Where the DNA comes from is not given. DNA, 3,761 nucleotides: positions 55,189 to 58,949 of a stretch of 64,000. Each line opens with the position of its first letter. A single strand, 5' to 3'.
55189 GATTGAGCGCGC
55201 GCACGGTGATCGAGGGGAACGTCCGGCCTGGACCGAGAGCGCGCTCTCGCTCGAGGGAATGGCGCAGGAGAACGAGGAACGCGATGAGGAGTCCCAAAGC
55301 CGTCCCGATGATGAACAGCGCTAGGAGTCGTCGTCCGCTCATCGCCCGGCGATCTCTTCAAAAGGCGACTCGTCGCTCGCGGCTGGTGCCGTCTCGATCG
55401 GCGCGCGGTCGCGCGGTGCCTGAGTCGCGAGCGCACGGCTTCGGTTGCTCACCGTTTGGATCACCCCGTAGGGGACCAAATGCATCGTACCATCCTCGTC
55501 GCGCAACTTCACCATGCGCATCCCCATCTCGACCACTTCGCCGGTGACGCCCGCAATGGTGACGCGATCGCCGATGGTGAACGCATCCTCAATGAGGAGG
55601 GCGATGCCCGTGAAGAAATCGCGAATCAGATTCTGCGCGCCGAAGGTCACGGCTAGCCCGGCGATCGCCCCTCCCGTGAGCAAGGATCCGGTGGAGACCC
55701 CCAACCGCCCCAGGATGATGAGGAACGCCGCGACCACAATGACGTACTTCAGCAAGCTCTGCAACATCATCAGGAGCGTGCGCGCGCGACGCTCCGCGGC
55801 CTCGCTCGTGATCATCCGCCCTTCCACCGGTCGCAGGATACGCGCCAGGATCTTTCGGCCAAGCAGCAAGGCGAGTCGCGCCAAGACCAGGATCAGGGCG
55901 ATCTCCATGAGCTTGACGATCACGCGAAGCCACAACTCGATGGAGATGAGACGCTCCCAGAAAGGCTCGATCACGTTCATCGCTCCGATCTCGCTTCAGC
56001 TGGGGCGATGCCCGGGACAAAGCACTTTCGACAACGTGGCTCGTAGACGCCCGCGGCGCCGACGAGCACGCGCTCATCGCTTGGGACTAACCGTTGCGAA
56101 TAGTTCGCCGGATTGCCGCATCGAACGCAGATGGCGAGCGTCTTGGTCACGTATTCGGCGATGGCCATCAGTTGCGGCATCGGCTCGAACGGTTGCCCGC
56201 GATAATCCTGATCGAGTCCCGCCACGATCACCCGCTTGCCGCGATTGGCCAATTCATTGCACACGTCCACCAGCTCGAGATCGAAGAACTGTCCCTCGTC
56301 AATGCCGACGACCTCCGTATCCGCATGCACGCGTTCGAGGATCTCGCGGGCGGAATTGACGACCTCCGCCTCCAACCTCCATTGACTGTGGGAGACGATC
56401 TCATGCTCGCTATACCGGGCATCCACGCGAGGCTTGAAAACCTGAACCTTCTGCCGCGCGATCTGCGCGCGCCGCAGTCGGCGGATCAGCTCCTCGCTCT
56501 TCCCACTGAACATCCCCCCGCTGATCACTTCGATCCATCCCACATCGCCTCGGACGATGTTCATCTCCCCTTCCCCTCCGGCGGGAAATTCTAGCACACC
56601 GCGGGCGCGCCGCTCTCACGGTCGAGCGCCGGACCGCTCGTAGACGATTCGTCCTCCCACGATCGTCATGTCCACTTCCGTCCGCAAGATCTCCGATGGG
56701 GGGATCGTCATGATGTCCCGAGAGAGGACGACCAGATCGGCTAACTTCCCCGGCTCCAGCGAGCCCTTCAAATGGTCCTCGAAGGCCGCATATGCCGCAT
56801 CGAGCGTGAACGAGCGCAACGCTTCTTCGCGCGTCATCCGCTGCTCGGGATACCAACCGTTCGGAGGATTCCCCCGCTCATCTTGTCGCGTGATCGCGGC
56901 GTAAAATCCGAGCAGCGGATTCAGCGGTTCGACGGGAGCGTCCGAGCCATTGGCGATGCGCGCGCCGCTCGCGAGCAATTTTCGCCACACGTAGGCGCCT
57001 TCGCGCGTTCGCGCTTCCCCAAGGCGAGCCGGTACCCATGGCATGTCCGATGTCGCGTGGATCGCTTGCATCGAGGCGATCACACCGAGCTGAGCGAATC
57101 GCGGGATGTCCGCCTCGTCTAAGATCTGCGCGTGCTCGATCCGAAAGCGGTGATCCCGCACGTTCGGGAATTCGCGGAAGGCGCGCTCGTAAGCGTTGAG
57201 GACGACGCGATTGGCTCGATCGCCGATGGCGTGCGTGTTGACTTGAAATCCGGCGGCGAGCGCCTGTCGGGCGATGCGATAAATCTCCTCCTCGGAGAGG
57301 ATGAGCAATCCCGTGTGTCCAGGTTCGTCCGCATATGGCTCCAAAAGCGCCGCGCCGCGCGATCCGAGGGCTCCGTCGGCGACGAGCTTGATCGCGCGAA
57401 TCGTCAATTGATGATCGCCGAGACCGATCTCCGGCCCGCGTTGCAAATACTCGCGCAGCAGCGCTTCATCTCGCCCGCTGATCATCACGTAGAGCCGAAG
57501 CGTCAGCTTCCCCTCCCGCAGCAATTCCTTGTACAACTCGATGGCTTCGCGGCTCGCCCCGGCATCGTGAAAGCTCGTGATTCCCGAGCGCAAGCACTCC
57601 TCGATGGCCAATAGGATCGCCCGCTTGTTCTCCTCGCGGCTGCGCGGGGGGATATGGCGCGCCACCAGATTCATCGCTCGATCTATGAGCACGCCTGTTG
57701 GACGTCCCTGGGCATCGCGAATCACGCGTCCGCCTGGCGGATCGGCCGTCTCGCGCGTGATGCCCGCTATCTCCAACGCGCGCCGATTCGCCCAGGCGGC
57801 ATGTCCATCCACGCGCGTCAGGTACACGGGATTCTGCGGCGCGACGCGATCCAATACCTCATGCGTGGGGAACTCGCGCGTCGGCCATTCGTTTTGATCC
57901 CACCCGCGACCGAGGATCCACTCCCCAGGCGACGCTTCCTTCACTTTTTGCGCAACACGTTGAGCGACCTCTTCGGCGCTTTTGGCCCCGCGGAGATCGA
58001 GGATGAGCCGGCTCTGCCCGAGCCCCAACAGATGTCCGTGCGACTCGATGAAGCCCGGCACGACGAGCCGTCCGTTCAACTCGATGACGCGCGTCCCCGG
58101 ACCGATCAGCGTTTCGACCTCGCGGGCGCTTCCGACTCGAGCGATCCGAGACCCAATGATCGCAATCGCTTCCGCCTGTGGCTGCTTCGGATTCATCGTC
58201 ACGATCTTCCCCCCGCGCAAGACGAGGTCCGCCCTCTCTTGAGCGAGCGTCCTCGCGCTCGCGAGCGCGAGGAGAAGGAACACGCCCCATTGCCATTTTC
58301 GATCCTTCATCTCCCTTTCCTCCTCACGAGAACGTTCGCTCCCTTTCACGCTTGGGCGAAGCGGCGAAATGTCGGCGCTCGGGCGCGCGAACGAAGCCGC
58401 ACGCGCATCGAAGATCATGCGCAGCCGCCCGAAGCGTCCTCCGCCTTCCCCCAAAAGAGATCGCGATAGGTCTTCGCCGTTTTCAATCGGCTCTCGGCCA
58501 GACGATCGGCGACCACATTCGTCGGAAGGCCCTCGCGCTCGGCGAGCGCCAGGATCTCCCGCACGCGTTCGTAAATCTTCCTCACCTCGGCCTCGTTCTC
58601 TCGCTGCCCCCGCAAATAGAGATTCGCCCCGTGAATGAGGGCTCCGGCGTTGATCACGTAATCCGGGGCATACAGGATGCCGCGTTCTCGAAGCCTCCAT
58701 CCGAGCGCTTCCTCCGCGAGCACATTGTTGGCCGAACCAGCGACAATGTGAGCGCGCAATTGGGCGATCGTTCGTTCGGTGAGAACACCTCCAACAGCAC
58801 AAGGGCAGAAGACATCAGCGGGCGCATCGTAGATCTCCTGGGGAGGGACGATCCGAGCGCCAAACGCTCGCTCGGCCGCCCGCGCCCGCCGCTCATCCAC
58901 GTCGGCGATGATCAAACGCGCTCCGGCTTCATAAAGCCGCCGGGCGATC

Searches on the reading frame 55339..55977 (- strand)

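Call 71: search_protein_families(library=ncbifam, proteins=[window:55339-55977:-], max_evalue=1e-10)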
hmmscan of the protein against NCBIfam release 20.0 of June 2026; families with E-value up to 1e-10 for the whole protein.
window:55339-55977:- (212 aa): 3 families
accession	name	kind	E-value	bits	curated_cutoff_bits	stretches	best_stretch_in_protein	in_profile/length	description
NF047601.1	MscSThanab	equivalog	1.2e-30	106.9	500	1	17-182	15-178/280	small-conductance mechanosensitive channel MscS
NF008542.0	PRK11465.1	equivalog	4.4e-28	98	596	1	18-184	462-625/741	mechanosensitive channel protein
NF007662.0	PRK10334.1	subfamily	2.5e-12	46.6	321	1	23-174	24-171/286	small-conductance mechanosensitive channel MscS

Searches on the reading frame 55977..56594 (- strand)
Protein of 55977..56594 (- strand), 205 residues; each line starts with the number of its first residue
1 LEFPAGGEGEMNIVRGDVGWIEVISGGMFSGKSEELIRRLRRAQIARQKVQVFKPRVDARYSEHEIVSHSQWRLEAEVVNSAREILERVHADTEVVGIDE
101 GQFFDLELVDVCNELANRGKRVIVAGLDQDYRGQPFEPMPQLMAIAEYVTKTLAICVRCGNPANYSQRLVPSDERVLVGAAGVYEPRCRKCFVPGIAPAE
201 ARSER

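Call 71: search_protein_families(library=ncbifam, proteins=[window:55977-56594:-], max_evalue=1e-10)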
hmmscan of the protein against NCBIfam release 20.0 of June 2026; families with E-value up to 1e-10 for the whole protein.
window:55977-56594:- (205 aa): 3 families
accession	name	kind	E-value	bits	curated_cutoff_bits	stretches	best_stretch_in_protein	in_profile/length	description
NF003296.0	PRK04296.1-1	equivalog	1.2e-79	266.9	183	1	17-193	6-188/195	thymidine kinase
NF003300.0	PRK04296.1-5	equivalog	2.4e-16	60.1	195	1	26-193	9-188/194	thymidine kinase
NF003299.0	PRK04296.1-4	equivalog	1.2e-11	44.8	284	1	26-193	9-185/191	thymidine kinase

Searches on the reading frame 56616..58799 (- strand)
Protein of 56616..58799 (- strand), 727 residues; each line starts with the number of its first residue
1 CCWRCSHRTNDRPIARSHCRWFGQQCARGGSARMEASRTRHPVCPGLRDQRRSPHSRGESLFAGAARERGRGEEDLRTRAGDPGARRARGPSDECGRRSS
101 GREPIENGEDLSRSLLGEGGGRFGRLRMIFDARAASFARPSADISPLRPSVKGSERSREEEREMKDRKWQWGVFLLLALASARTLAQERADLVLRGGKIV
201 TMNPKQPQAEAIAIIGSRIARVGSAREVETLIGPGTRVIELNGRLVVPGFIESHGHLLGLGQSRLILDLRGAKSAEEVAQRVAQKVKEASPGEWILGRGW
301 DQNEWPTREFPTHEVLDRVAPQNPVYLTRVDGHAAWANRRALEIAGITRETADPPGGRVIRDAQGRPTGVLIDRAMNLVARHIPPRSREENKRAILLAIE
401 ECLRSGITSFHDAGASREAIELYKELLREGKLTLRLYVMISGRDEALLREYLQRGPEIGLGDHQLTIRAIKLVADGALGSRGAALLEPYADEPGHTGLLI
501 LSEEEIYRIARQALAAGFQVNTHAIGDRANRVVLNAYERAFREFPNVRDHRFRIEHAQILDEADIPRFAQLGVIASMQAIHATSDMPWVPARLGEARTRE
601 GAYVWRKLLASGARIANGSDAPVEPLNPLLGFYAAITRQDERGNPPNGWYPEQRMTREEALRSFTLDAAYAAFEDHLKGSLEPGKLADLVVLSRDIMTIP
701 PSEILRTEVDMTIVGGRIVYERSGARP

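Call 71: search_protein_families(library=ncbifam, proteins=[window:56616-58799:-], max_evalue=1e-10)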
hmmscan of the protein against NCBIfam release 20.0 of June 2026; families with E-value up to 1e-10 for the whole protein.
window:56616-58799:- (727 aa): 4 families
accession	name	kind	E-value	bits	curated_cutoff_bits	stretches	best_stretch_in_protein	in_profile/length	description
NF006056.0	PRK08204.1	subfamily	3.3e-15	55.8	391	0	191-257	4-67/449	hypothetical protein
TIGR01224.1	hutI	equivalog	1.4e-12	47.1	298.15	0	210-258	4-50/377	imidazolonepropionase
NF051886.1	XaaProDiPepCaul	equivalog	1.8e-11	43.7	500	0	208-273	17-80/398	Xaa-Pro dipeptidase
NF005557.0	PRK07228.1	equivalog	1.8e-11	43.4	522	0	192-257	3-65/445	5'-deoxyadenosine deaminase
